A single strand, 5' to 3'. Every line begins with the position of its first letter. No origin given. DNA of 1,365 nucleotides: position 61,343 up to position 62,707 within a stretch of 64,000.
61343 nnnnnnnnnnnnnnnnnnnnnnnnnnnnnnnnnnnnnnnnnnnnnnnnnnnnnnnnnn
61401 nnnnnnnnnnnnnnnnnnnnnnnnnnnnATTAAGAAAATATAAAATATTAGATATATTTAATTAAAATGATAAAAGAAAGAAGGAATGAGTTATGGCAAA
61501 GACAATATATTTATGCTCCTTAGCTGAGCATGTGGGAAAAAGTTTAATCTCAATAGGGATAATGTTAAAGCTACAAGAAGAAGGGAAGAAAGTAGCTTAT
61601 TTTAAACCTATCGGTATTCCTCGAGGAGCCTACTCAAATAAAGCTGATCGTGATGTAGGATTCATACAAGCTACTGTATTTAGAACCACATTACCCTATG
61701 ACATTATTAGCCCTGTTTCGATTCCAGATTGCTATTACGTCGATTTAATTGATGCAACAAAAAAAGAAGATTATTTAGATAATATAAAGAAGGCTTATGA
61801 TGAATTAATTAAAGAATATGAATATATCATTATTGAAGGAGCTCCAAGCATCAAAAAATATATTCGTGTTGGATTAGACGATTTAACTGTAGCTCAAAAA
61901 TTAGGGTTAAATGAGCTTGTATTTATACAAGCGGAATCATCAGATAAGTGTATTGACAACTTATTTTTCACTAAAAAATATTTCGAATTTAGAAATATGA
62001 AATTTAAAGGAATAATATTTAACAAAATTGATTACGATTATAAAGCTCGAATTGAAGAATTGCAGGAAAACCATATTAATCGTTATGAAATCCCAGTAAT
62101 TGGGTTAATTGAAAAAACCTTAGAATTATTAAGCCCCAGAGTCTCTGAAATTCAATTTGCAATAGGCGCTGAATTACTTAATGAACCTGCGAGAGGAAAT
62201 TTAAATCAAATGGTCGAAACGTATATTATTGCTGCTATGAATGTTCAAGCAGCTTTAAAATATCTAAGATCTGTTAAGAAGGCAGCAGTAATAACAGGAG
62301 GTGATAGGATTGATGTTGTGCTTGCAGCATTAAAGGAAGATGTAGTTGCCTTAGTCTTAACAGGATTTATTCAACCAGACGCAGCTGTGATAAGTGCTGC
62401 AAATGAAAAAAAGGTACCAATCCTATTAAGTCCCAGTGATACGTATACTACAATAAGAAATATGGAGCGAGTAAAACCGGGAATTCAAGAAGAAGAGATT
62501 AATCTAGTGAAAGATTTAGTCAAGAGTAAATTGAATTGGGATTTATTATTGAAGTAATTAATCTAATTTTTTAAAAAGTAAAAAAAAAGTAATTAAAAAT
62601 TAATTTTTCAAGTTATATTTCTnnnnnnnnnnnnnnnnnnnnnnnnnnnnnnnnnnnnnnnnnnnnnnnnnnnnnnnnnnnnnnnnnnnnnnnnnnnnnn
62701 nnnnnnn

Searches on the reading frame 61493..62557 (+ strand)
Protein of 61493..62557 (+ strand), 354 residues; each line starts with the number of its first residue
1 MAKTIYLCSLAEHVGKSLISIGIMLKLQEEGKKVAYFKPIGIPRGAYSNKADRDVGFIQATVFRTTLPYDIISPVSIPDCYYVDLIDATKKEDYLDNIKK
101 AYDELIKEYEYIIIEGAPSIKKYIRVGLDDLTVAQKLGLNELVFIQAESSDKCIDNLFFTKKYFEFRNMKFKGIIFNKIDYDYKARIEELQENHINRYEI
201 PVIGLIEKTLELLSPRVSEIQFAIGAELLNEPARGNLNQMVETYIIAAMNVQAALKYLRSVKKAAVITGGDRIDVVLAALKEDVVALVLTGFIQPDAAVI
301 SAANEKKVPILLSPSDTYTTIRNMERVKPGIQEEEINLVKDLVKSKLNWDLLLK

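Call 71: search_protein_families(library=pfam, proteins=[window:61493-62557:+], max_evalue=0.00001)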
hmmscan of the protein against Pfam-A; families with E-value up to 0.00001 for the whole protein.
window:61493-62557:+ (354 aa): 3 families
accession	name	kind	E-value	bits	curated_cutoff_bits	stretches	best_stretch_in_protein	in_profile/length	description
PF07085.17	DRTGG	-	3.1e-25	88.5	25.2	1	220-326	2-104/105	DRTGG domain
PF13500.12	AAA_26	-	1.7e-18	67.6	27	1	3-212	1-194/198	AAA domain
PF01656.29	CbiA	-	7.9e-07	29.5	25.4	1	8-211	4-114/125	CobQ/CobB/MinD/ParA nucleotide binding domain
